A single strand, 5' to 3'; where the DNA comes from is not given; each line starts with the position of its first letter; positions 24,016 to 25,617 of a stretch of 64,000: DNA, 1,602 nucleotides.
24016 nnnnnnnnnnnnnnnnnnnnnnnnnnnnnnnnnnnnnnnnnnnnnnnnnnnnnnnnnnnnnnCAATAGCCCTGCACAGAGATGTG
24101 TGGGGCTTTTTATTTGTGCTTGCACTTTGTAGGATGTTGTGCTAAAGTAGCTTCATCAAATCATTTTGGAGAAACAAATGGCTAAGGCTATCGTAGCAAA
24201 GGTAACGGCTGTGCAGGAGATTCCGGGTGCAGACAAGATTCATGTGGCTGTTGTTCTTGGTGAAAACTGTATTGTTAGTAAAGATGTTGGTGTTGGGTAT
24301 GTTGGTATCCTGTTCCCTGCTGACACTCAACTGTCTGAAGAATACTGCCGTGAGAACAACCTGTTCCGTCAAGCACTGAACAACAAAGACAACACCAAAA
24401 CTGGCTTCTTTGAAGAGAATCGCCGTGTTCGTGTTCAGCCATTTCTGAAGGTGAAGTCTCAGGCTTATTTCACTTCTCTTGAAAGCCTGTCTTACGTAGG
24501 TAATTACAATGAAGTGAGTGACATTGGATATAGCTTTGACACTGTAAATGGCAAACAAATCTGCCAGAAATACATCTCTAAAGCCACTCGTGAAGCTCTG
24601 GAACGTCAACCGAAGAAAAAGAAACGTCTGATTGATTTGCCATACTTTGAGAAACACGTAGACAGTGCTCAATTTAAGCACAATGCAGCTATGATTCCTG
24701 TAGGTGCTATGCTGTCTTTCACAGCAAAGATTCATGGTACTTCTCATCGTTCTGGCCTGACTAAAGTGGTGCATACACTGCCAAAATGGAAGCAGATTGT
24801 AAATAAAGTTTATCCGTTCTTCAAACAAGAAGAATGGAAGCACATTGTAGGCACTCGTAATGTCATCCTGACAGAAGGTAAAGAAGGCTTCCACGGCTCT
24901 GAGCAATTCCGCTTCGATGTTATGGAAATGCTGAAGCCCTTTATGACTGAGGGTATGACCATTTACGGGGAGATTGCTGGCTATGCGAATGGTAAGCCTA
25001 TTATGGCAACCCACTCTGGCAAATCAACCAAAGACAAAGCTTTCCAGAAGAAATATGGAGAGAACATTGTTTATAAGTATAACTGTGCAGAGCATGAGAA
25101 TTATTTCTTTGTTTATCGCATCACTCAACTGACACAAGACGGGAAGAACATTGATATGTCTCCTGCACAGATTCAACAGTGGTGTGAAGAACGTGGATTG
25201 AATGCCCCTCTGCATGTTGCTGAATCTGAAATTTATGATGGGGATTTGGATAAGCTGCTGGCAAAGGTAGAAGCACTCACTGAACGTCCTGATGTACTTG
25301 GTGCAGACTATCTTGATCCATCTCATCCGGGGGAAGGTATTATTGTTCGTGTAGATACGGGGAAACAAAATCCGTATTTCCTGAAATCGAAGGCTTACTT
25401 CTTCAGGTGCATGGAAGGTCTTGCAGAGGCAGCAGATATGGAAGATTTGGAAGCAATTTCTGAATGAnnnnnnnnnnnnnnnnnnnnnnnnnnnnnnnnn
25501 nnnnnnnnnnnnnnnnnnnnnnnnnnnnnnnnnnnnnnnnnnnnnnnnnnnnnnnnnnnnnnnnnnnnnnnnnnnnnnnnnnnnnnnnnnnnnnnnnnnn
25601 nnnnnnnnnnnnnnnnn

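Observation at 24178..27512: Self-contained RNA heal-and-seal cassette (tRNA-binding RNA ligase, Pnk-type kinase, Zn-ribbon, metallophosphoesterase, HD hydrolase) in one translationally coupled operon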

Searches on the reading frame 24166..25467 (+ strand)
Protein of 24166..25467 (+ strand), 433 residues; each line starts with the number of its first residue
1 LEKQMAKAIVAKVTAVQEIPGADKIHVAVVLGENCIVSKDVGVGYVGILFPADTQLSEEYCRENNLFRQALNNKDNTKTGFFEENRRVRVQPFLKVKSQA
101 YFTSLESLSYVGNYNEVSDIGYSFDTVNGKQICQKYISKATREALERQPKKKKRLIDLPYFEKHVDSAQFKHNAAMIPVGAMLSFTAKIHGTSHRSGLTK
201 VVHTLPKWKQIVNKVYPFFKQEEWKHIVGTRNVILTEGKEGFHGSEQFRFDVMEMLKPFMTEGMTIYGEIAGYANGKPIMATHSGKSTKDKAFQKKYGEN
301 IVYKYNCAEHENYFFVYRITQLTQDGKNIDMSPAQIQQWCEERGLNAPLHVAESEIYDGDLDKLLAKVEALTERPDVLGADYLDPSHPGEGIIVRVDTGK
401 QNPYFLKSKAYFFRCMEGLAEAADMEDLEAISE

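Call 3: search_protein_families(library=pfam, proteins=[window:24166-25467:+], max_evalue=0.01)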
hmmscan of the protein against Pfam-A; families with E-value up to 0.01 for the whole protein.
window:24166-25467:+ (433 aa): 2 families
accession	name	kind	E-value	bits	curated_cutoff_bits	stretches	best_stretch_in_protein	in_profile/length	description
PF09414.15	RNA_ligase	-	1.4e-07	32.3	27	1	186-400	6-161/171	RNA ligase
PF21189.3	PHA02142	-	6.9e-05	23.7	27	1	9-81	3-73/92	PHA02142 OB-fold domain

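Call 4: search_protein_families(library=phrogs, proteins=[window:24166-25467:+], max_evalue=0.001)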
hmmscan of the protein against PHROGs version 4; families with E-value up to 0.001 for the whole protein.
window:24166-25467:+ (433 aa): 1 family
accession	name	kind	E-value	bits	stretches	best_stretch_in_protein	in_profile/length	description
phrog_968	-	DNA, RNA and nucleotide metabolism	4.5e-53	181.6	1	4-413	7-390/398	RNA ligase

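Call 6: search_solved_structures(query=window:24166-25467:+, max_evalue=1, show_alignments=2)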
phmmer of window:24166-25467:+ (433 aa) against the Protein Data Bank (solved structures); distinct sequences matched with E-value up to 1: 1.
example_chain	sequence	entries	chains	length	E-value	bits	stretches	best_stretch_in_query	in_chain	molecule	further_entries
3s9v_A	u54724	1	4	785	0.55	12.1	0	48-116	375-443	Abietadiene synthase, chloroplastic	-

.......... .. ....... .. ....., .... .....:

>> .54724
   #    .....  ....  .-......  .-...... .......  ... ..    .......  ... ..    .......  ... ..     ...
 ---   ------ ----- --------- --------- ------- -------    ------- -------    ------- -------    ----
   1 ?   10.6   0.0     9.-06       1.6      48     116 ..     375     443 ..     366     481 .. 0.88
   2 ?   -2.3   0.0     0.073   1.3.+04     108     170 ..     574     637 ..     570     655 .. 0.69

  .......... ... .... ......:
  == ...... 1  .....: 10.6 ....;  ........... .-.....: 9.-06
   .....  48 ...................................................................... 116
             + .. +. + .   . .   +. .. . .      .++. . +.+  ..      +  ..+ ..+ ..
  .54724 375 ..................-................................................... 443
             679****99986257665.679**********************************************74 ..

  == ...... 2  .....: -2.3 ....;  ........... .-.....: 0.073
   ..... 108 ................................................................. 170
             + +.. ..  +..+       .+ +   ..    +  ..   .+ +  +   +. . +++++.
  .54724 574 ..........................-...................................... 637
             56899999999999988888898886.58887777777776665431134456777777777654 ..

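Call 7: search_dna_similar(query=window:24166-25467:+, collection=phages, mode=protein, max_rows=40)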
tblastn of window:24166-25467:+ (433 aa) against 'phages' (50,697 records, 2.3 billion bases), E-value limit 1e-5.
Records with a match: 379; places in all: 380; records where one place covers at least 80% of the query: 251.
Best place of each record, by identity: <60% 379.
By first word of the organism name: Mycobacterium 296; Microbacterium 27; Gordonia 22; Prevotella 15; Bacillus 8; Alishewanella 2; Synechococcus 2; Vibrio 1; Lysinibacillus 1; Stenotrophomonas 1; and 4 more.
By host as written in the record: Mycobacterium smegmatis mc2 155 208; Mycobacterium smegmatis mc#155 47; Mycobacterium smegmatis mc2155 20; Gordonia terrae 3612 20; Prevotella sp. 15; Microbacterium foliorum NRRL B-24224 SEA 9; Microbacterium foliorum NRRL B-24224 8; Mycobacterium sp. 7; and 23 more.
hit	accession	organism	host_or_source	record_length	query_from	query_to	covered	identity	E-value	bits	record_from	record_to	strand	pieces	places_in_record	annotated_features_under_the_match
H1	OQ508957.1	Alishewanella phage vB_AspM_Slickus01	Alishewanella sp. SMS8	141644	7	415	94%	49.9%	6e-121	393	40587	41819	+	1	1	putative RNA ligase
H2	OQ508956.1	Alishewanella phage vB_AspM_Slicko01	Alishewanella sp. SMS8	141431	7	415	94%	49.6%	3e-121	394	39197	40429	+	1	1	putative RNA ligase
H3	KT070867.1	Bacillus phage PBC2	Bacillus cereus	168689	7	414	94%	31.3%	9e-49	184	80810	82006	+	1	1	2'-5' RNA ligase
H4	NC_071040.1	Bacillus phage PBC2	Bacillus cereus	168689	7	414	94%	31.3%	9e-49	184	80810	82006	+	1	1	2'-5' RNA ligase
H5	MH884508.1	Bacillus phage vB_BcoS-136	Bacillus cohnii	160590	7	414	94%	31.1%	1e-50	189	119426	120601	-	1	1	RNA ligase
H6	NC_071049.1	Bacillus phage vB_BcoS-136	Bacillus cohnii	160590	7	414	94%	31.1%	1e-50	189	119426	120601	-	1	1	RNA ligase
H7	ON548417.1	Bacillus phage vB_BanS-Thrax1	Bacillus anthracis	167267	7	414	94%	31.0%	7e-47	179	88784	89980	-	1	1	RNA ligase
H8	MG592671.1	Vibrio phage 2.275.O._10N.286.54.E11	Vibrio cyclitrophicus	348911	1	414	96%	30.5%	2e-46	177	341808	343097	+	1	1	RNA ligase domain protein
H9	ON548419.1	Bacillus phage vB_BanS-Thrax3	Bacillus anthracis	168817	7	414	94%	30.8%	2e-44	171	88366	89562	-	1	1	RNA ligase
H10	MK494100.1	Mycobacterium phage Halena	Mycobacterium smegmatis mc#155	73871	8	413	94%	30.2%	4e-39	155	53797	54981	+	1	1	83: RNA ligase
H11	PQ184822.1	Mycobacterium phage MAckerman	Mycobacterium smegmatis mc2155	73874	8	413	94%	30.2%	4e-39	155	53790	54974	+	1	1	84: RNA ligase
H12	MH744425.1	Mycobacterium phage Wamburgrxpress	Mycobacterium smegmatis mc2 155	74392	8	413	94%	30.2%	4e-39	155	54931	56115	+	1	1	84: RNA ligase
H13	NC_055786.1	Mycobacterium phage CicholasNage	Mycobacterium smegmatis mc2 155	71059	8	413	94%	30.2%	5e-39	155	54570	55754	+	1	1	83: RNA ligase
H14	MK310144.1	Mycobacterium phage CicholasNage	Mycobacterium smegmatis mc2 155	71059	8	413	94%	30.2%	5e-39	155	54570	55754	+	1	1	83: RNA ligase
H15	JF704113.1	Mycobacterium phage UPIE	Mycobacterium smegmatis mc2 155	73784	8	413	94%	30.2%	5e-39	155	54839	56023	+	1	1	85: RNA ligase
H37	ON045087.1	Stenotrophomonas virus Jojan60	Stenotrophomonas maltophilia Jojan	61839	8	413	94%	28.5%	1e-38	154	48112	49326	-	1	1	RNA ligase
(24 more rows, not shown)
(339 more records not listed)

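Call 8: get_annotated_region(hit=H1, flank=6000)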
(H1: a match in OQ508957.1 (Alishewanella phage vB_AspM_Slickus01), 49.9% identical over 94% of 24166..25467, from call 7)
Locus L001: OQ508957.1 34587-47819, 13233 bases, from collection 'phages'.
description: Alishewanella phage vB_AspM_Slickus01, complete genome.
organism: Alishewanella phage vB_AspM_Slickus01 (NCBI taxid 3038239)
taxonomy: Viruses; Duplodnaviria; Heunggongvirae; Uroviricota; Caudoviricetes
host: Alishewanella sp. SMS8; source: surface microlayer; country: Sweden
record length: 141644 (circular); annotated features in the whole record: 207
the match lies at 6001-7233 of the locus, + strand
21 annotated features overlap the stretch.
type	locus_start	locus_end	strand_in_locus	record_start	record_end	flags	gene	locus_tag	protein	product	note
CDS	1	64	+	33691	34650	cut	-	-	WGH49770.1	host ATPase affecting protein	-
CDS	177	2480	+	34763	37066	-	-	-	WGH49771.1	ribonucleotide reductase alpha subunit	-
CDS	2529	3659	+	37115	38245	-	-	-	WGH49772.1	ribonucleoside diphosphate reductase subunit beta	-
CDS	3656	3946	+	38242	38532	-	-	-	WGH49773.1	hypothetical protein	-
CDS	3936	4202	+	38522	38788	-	-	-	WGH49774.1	hypothetical protein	-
CDS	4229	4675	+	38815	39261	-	-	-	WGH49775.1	head completion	-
CDS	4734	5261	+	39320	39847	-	-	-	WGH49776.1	HNH homing endonuclease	-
CDS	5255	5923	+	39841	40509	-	-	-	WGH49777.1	hypothetical protein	-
CDS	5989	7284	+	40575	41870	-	-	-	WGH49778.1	putative RNA ligase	-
CDS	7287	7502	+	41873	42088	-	-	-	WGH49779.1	hypothetical protein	-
CDS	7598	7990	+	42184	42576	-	-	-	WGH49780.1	hypothetical protein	-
CDS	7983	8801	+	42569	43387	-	-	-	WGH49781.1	ribose-phosphate pyrophosphokinase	-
CDS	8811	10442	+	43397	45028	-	-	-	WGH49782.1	nicotinate phosphoribosyltransferase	-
CDS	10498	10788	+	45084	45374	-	-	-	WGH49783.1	hypothetical protein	-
CDS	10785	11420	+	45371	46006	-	-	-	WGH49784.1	hypothetical protein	-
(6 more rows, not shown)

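Call 9: get_annotated_region(hit=H8, flank=5000)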
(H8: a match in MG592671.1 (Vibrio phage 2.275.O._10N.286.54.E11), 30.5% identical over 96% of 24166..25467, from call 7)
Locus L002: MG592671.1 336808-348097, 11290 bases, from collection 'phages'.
description: Vibrio phage 2.275.O._10N.286.54.E11, partial genome.
organism: Vibrio phage 2.275.O._10N.286.54.E11 (NCBI taxid 1881285)
taxonomy: Viruses; Duplodnaviria; Heunggongvirae; Uroviricota; Caudoviricetes
host: Vibrio cyclitrophicus; source: iron chloride precipitation of 0.2um-filtered seawater, resuspended in oxalate solution; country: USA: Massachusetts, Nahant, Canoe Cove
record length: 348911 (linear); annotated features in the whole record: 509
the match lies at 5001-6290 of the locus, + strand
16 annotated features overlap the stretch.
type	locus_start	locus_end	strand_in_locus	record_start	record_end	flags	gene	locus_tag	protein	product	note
CDS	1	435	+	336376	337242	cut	-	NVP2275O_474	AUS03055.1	GTP cyclohydrolase I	NVP2275O_474; tara_best_match:OM-RGC.v1.012637756; InterPro:IPR020602; kegg:none|cog:COG0302|egg:COG0302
CDS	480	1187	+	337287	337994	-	-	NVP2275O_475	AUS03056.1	von Willebrand factor type A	NVP2275O_475; InterPro:IPR002035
CDS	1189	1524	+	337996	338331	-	-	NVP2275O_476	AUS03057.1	winged helix-turn-helix DNA-binding domain protein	NVP2275O_476; InterPro:IPR011991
CDS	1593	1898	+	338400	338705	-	-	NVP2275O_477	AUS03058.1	hypothetical protein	NVP2275O_477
CDS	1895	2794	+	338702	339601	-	-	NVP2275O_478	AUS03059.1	hypothetical protein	NVP2275O_478; tara_best_match:OM-RGC.v1.006627691; cvp_best_match:CAMPEP_0000001182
CDS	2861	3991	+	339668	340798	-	-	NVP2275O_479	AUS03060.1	hypothetical protein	NVP2275O_479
CDS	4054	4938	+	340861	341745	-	-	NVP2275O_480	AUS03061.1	coil containing protein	NVP2275O_480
CDS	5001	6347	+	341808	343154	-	-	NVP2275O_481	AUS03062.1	RNA ligase domain protein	NVP2275O_481; InterPro:IPR021122; RNA ligase domain, REL/Rln2; RNA ligase domain protein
CDS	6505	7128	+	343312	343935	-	-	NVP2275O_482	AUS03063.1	hypothetical protein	NVP2275O_482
CDS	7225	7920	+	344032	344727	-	-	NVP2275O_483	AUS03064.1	6-pyruvoyl tetrahydropterin synthase/QueD family protein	NVP2275O_483; InterPro:IPR007115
CDS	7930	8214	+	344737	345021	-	-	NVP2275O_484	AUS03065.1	chaperonin 10 Kd subunit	NVP2275O_484; cvp_best_match:NCBI_PEP_441462899; InterPro:IPR020818; pfam:PF00166|cog:COG0234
CDS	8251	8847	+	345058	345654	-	-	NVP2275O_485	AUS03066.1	hypothetical protein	NVP2275O_485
CDS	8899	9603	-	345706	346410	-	-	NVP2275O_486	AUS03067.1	hypothetical protein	NVP2275O_486; cvp_best_match:RF_PEP_414087182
CDS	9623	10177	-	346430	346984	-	-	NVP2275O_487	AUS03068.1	hypothetical protein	NVP2275O_487; cvp_best_match:RF_PEP_414087183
CDS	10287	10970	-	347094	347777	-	-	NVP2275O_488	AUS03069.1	hypothetical protein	NVP2275O_488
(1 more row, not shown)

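Call 10: get_annotated_region(hit=H10, flank=4000)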
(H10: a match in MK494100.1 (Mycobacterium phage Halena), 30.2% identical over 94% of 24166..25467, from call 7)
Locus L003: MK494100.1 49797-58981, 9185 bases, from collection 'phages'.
description: Mycobacterium phage Halena, complete genome.
organism: Mycobacterium phage Halena (NCBI taxid 2517952)
taxonomy: Viruses; Duplodnaviria; Heunggongvirae; Uroviricota; Caudoviricetes; Vilmaviridae; Lclasvirinae; Bronvirus; Mycobacterium virus Bron
host: Mycobacterium smegmatis mc#155; source: soil; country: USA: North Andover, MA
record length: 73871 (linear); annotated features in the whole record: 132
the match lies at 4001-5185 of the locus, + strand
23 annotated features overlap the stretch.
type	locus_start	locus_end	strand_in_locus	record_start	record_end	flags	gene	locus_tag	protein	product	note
CDS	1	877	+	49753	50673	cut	73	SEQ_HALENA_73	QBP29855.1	polynucleotide kinase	-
CDS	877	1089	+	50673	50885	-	74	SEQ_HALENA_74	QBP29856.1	hypothetical protein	-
CDS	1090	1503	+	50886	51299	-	75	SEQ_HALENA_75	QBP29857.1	RusA-like resolvase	RusA-like resolvase (endonuclease); RusA-like resolvase (endonuclease)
CDS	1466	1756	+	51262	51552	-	76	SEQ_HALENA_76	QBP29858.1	WhiB family transcription factor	-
CDS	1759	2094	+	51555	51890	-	77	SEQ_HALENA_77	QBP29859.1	WhiB family transcription factor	-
CDS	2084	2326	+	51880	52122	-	78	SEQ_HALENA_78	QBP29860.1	hypothetical protein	-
CDS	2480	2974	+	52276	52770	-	79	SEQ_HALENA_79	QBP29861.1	hypothetical protein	-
CDS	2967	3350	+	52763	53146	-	80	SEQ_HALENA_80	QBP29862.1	ssDNA binding protein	-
CDS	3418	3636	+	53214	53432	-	81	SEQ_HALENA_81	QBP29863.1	hypothetical protein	-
CDS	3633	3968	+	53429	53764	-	82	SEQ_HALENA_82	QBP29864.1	hypothetical protein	-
CDS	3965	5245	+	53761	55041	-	83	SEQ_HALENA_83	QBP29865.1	RNA ligase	-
CDS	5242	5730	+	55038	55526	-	84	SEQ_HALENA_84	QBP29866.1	hypothetical protein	-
CDS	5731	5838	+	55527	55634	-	85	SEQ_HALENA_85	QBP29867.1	hypothetical protein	-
CDS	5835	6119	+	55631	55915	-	86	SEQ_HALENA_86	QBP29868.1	hypothetical protein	-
CDS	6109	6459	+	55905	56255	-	87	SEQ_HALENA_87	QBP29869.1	hypothetical protein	-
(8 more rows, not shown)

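Call 11: get_annotated_region(hit=H3, flank=4000)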
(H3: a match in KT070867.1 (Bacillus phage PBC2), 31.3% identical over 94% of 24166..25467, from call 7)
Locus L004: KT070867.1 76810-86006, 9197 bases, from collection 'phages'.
description: Bacillus phage PBC2, complete genome.
organism: Bacillus phage PBC2 (NCBI taxid 1675029)
taxonomy: Viruses; Duplodnaviria; Heunggongvirae; Uroviricota; Caudoviricetes; Andregratiavirinae; Haetaevirus; Haetaevirus PBC2
host: Bacillus cereus; source: -; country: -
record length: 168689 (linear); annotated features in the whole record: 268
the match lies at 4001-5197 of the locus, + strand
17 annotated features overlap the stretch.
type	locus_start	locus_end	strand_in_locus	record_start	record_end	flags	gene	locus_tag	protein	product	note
CDS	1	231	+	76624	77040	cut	-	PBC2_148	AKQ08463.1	hypothetical protein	-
CDS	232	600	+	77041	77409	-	-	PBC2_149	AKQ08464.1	hypothetical protein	-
CDS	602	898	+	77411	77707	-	-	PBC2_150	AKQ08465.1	hypothetical protein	-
CDS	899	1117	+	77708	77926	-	-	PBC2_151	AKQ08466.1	hypothetical protein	-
CDS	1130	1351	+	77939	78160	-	-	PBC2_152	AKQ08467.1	hypothetical protein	-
CDS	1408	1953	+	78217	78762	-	-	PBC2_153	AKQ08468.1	hypothetical protein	-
CDS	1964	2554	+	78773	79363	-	-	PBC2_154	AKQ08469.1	hypothetical protein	-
CDS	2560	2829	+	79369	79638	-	-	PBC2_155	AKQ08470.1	hypothetical protein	-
CDS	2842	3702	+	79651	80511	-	-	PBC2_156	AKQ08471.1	putative subtilisin-like protein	-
CDS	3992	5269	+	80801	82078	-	-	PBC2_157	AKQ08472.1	2'-5' RNA ligase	-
CDS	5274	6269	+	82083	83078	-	-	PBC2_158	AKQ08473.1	hypothetical protein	-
CDS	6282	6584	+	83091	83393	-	-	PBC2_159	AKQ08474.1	hypothetical protein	-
CDS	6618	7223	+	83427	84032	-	-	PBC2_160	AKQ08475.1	putative Clp endopeptidase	-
CDS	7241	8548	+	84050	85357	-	-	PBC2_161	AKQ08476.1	DNA ligase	-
CDS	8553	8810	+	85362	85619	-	-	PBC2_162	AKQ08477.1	hypothetical protein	-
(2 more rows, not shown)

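Call 12: get_annotated_region(hit=H37, flank=4000)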
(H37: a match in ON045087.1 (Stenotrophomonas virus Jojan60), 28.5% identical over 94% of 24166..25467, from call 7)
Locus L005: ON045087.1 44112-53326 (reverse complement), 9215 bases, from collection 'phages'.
description: Stenotrophomonas virus Jojan60, complete genome.
organism: Stenotrophomonas virus Jojan60 (NCBI taxid 2932861)
taxonomy: Viruses; Duplodnaviria; Heunggongvirae; Uroviricota; Caudoviricetes
host: Stenotrophomonas maltophilia Jojan; source: -; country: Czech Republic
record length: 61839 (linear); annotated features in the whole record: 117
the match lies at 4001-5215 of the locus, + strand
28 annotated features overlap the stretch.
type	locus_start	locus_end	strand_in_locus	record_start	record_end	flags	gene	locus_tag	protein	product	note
CDS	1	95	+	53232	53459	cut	-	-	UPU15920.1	hypothetical protein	-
CDS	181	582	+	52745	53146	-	-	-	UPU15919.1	hypothetical protein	-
CDS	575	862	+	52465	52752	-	-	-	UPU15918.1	hypothetical protein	-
CDS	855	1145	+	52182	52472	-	-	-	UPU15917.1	hypothetical protein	-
CDS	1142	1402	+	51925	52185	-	-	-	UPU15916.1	hypothetical protein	-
CDS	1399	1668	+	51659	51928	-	-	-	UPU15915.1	hypothetical protein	-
CDS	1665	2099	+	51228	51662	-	-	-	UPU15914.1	hypothetical protein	-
CDS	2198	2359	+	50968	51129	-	-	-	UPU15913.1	hypothetical protein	-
CDS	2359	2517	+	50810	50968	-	-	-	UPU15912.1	hypothetical protein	-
CDS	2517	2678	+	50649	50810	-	-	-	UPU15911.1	hypothetical protein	-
CDS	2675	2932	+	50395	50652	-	-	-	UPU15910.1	hypothetical protein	-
CDS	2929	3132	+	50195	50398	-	-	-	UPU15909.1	hypothetical protein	-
CDS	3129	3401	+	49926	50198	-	-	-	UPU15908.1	hypothetical protein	-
CDS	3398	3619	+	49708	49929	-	-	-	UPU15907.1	hypothetical protein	-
CDS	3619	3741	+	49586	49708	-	-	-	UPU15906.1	hypothetical protein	-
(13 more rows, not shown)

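Call 13: find_encoding_contigs(protein=window:24166-25467:+, flank=8000, max_places=6)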
Protein window:24166-25467:+ (433 aa): no gene with exactly this product is on record in the collection.

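Call 14: find_related_loci(query=window:24166-25467:+, collection=viral_contigs, flank=6000)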
Query window:24166-25467:+ (433 aa) in viral_contigs; peptide patterns used: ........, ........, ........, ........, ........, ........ (x = any residue, [..] = any of these).
11 stretches matched a pattern; 1 encode a relative of the query (tblastn E <= 1e-3); 1 distinct loci.
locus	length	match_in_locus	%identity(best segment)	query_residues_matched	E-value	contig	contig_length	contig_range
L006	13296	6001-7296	99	2-433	0e+0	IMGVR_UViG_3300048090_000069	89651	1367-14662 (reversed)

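Call 15: find_homologous_proteins(query=window:24178-25467:+, max_evalue=1e-10)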
Query window:24178-25467:+ (429 aa): 570 proteins with E <= 1e-10 among 5340 candidates; the best 120 are listed.
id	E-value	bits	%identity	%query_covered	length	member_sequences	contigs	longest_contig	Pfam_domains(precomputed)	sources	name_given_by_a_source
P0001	4.6e-291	983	100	100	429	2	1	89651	PF09414.16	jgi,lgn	jgi:hypothetical protein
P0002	1.2e-230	783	79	100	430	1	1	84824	PF09414.16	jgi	jgi:hypothetical protein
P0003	7.5e-218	741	75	100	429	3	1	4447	-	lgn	-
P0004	4.0e-211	719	73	100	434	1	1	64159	PF09414.16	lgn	-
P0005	5.3e-202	689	70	99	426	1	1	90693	-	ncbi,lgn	-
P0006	5.3e-202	689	72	99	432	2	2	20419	-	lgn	-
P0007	4.1e-200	683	70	99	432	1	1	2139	-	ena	-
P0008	2.4e-198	677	70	99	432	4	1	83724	-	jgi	-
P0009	5.4e-198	676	69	99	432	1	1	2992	-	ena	-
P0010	2.4e-196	671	69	99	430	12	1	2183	PF09414.16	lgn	-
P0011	3.7e-196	670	68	99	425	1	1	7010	-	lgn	-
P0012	3.9e-196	670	69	99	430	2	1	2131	PF09414.16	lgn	-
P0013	5.4e-191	653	66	99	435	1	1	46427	-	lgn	-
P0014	1.9e-189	648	66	99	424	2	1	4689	-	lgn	-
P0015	5.8e-188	643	66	99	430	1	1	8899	PF09414.16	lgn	-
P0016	3.3e-187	640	67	99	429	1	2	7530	PF09414.16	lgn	-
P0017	8.5e-187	639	68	99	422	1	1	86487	PF09414.16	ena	-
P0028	3.6e-179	614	64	99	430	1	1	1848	PF09414.16,PF21189.4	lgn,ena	-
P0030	8.6e-179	613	63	99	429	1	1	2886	PF09414.16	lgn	-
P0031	1.7e-178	612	63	99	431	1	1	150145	-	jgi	jgi:hypothetical protein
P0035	7.0e-177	606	64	98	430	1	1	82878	PF09414.16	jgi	jgi:hypothetical protein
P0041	2.4e-174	598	63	99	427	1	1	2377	PF09414.16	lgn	-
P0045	3.6e-167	574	61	98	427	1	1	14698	PF09414.16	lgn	-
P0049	3.2e-162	558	60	98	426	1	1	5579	PF09414.16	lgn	-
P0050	6.2e-162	557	59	98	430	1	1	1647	PF09414.16,PF21189.4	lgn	-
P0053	1.2e-160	553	59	98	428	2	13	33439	PF09414.16,PF21189.4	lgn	-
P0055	5.8e-159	547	58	98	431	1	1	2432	PF09414.16,PF21189.4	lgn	-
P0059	1.1e-154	533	57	98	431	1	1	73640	PF09414.16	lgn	-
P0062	9.9e-153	527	57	98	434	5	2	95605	PF09414.16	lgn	-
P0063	1.4e-152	526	56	98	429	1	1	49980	PF09414.16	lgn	-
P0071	5.7e-150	518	56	99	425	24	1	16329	PF09414.16,PF21189.4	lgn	-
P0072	5.8e-150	518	56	98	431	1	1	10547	PF09414.16,PF21189.4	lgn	-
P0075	1.4e-149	516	56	98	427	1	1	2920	PF09414.16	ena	-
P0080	1.0e-148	514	56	98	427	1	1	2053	PF09414.16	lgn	-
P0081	2.0e-148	513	55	98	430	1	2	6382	PF09414.16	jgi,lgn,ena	jgi:hypothetical protein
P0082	2.1e-148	513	53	99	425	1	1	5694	PF09414.16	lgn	-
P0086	1.2e-147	510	55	98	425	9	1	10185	PF09414.16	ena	-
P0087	1.4e-147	510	55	98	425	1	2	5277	PF09414.16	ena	-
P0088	3.6e-147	509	56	98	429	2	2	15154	PF09414.16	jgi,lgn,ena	-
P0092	1.5e-146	507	54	98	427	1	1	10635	PF09414.16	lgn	-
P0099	4.9e-146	505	54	98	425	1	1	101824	PF09414.16,PF21189.4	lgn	-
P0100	1.3e-145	503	55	98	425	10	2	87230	PF09414.16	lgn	-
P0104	1.4e-144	500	54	98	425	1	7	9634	PF09414.16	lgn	-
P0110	9.8e-144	497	54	98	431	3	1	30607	PF09414.16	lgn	-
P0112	1.1e-143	497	54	99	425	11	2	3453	PF09414.16,PF21189.4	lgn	-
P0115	1.4e-143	497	54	99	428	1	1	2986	PF09414.16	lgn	-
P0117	4.7e-143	495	54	98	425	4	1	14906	PF09414.16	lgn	-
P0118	5.8e-143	495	53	100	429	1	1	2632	PF09414.16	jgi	jgi:hypothetical protein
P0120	1.6e-142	493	53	98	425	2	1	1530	PF09414.16,PF21189.4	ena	-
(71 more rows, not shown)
